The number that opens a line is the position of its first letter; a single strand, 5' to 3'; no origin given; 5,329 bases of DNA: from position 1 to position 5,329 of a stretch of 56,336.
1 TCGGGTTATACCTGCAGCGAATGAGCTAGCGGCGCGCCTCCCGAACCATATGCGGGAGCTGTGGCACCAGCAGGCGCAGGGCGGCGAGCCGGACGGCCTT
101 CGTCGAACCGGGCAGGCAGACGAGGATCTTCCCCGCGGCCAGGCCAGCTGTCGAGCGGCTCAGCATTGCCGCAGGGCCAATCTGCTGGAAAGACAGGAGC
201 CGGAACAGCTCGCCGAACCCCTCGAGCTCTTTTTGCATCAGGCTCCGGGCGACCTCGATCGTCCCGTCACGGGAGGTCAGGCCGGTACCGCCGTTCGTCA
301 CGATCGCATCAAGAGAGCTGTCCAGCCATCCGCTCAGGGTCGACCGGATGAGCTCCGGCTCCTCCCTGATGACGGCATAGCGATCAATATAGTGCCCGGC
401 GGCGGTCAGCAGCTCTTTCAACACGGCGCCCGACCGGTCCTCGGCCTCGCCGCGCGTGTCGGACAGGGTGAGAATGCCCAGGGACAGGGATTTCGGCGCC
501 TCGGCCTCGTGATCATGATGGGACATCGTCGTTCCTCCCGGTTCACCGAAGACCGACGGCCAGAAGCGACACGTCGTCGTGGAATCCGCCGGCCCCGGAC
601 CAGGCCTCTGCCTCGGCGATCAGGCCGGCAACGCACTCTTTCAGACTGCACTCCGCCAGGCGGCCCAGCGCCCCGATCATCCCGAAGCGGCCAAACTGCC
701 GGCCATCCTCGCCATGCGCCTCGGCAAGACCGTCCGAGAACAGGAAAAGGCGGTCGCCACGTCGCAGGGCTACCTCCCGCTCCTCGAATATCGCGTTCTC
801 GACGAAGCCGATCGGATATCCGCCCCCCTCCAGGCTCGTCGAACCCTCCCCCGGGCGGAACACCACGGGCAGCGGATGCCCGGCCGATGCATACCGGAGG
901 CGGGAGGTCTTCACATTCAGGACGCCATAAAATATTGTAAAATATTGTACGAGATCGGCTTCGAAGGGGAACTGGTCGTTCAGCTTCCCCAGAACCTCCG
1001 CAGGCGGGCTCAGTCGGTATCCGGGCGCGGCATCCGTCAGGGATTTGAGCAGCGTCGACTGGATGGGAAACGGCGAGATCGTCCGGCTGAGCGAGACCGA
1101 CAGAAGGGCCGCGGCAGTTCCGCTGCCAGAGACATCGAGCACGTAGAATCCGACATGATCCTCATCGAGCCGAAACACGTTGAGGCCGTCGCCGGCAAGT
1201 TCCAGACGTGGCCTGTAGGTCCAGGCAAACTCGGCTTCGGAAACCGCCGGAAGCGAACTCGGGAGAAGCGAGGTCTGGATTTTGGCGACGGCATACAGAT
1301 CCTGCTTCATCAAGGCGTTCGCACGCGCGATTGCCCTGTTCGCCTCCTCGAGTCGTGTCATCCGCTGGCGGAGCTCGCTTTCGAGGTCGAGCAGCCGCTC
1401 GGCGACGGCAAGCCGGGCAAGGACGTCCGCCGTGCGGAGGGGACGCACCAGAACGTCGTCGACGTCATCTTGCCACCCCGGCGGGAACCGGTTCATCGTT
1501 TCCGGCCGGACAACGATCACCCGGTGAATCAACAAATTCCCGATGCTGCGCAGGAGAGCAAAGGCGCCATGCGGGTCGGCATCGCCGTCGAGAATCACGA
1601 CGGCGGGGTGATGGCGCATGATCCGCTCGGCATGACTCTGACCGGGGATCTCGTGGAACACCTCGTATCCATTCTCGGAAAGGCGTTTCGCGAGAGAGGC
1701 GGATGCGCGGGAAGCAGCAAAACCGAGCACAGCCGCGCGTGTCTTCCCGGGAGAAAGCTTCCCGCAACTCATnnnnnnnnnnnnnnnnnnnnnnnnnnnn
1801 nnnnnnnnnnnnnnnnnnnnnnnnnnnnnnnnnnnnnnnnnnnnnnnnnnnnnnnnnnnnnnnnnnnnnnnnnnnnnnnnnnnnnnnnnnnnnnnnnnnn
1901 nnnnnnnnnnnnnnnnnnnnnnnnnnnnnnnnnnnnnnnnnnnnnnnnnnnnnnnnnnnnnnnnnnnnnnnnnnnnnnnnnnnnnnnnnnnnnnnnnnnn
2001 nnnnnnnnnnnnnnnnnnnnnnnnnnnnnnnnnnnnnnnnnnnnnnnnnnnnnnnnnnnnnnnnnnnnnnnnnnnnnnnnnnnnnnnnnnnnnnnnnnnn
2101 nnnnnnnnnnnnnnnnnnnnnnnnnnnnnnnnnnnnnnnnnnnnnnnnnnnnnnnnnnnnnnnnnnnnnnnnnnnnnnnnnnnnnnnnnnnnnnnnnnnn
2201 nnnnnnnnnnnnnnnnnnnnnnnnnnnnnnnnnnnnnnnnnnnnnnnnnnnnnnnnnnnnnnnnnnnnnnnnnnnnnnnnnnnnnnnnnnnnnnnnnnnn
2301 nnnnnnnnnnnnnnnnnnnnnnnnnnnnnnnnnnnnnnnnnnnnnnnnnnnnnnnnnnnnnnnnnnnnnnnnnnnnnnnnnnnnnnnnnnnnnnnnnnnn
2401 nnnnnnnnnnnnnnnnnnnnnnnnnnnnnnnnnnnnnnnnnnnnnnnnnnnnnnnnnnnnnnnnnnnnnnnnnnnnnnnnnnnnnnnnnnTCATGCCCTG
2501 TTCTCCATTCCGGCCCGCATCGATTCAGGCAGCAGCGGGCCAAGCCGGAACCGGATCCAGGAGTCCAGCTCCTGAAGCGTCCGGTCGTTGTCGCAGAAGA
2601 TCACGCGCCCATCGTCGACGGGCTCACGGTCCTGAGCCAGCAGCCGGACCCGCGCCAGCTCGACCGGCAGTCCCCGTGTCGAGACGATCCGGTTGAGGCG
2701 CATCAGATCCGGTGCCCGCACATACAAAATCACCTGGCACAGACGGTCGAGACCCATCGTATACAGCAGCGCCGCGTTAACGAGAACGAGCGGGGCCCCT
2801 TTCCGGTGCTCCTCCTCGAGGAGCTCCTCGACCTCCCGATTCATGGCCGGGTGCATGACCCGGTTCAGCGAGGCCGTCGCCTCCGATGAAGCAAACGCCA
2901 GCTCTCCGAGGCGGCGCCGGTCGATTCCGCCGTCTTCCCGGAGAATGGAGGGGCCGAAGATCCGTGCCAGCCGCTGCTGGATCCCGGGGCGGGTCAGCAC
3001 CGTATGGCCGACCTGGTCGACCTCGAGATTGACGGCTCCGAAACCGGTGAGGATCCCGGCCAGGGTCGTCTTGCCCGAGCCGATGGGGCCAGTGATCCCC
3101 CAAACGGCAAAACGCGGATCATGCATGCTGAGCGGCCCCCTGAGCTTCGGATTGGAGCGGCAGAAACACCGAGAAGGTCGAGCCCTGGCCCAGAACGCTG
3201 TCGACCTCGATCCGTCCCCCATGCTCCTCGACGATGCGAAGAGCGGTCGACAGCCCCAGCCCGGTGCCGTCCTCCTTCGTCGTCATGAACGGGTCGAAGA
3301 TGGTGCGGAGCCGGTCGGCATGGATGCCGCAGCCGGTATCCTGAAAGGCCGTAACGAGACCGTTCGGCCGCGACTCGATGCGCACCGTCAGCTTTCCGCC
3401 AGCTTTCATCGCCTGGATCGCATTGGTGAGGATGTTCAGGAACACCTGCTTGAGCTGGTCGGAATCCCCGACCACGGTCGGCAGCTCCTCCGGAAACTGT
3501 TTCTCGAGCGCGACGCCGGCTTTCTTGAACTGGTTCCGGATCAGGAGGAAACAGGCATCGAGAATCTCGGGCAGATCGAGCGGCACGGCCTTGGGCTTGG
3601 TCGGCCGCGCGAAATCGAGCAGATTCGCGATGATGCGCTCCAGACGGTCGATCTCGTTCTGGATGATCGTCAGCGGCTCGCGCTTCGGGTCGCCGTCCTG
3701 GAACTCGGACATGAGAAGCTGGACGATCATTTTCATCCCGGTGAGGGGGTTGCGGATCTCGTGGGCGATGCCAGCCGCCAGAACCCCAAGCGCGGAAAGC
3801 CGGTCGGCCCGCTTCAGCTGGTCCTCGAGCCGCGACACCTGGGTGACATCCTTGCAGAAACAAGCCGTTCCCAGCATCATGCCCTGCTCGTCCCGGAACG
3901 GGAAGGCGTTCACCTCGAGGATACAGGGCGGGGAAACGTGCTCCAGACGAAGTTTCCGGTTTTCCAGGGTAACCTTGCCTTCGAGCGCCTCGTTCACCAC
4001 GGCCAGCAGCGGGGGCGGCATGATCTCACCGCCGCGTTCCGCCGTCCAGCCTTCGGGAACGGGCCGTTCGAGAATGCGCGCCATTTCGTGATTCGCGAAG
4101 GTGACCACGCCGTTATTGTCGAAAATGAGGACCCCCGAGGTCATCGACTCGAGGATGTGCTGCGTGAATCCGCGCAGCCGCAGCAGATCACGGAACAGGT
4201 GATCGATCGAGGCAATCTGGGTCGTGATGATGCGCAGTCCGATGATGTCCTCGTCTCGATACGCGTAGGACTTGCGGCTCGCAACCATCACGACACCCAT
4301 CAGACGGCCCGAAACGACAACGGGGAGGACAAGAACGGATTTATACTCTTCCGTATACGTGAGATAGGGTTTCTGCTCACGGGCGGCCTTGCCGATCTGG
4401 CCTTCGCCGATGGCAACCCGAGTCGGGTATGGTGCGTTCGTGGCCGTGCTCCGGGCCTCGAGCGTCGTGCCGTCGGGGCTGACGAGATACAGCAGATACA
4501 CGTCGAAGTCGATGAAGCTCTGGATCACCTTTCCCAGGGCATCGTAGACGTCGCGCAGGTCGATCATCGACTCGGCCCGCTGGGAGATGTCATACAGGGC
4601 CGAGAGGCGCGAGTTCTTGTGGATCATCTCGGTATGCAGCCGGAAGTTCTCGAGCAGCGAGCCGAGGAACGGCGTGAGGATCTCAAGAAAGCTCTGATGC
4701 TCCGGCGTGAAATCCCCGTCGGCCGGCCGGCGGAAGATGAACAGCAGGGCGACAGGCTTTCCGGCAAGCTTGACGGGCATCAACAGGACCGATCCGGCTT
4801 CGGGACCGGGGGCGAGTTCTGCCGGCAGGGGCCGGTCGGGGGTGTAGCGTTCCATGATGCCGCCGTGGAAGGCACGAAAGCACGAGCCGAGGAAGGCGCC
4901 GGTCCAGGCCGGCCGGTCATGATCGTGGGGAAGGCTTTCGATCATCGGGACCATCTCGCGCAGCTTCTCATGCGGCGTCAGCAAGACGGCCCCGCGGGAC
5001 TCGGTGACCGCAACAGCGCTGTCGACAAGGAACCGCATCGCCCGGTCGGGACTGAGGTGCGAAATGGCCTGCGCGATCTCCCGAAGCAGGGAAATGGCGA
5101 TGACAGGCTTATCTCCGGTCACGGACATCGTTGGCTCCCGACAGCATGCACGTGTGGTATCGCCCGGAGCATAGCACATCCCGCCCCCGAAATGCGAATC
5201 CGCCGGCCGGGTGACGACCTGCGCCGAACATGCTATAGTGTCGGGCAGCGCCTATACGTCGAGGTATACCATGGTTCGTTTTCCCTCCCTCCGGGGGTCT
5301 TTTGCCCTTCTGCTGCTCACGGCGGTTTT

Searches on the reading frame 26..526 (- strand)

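Call 63: search_protein_families(library=pfam, proteins=[window:26-526:-], max_evalue=0.001)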
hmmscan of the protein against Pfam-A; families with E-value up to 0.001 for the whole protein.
window:26-526:- (166 aa): 1 family
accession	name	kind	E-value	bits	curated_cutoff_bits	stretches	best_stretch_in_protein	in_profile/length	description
PF00994.29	MoCF_biosynth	-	2.5e-30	105.5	26.6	1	18-159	2-144/144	Probable molybdopterin binding domain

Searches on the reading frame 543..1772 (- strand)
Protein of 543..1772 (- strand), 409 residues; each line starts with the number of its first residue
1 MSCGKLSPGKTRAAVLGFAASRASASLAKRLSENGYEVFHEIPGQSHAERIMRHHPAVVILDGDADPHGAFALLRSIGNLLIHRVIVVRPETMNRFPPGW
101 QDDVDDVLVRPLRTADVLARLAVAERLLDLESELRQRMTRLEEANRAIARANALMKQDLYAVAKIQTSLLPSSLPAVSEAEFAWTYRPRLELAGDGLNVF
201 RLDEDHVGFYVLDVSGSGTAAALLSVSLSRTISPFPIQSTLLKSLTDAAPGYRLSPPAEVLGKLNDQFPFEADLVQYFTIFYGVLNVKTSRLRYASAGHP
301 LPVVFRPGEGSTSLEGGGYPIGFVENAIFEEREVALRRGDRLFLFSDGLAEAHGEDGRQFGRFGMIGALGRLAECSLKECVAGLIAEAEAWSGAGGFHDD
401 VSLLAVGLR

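Call 63: search_protein_families(library=pfam, proteins=[window:543-1772:-], max_evalue=0.001)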
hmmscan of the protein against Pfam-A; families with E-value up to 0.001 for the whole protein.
window:543-1772:- (409 aa): 1 family
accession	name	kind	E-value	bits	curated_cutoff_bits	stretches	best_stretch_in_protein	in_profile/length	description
PF07228.17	SpoIIE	-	3.1e-37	128.8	25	1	203-407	1-190/192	Stage II sporulation protein E (SpoIIE)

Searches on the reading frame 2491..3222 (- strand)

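Call 63: search_protein_families(library=pfam, proteins=[window:2491-3222:-], max_evalue=0.001)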
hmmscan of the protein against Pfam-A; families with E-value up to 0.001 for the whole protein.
window:2491-3222:- (243 aa): 1 family
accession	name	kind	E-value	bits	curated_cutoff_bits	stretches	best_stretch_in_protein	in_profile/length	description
PF01121.26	CoaE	-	2.1e-27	96.4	27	1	41-197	3-158/180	Dephospho-CoA kinase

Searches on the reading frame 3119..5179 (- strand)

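Call 63: search_protein_families(library=pfam, proteins=[window:3119-5179:-], max_evalue=0.001)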
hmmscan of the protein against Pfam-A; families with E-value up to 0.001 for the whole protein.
window:3119-5179:- (686 aa): 8 families
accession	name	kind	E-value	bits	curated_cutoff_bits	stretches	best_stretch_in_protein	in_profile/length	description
PF02518.31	HATPase_c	-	1.8e-27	96.4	26.4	1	571-676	1-110/111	Histidine kinase-, DNA gyrase B-, and HSP90-like ATPase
PF00512.31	HisKA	-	1.1e-16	61.1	26.9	1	465-526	3-63/66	His Kinase A (phospho-acceptor) domain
PF13185.12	GAF_2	-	7.2e-16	59.1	28.6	2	207-324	3-133/136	GAF domain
PF13492.12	GAF_3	-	2e-12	48.1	27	1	208-324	2-125/129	GAF domain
PF01590.32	GAF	-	2.9e-12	47.7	22.4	1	207-323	1-130/133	GAF domain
PF08448.16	PAS_4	-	4.9e-10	40.1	23.1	1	343-449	1-109/110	PAS fold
PF00989.32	PAS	-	1.4e-06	28.7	22.6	1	339-445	3-113/113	PAS fold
PF13188.13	PAS_8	-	0.00017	21.8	21.8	1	340-377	4-41/65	PAS domain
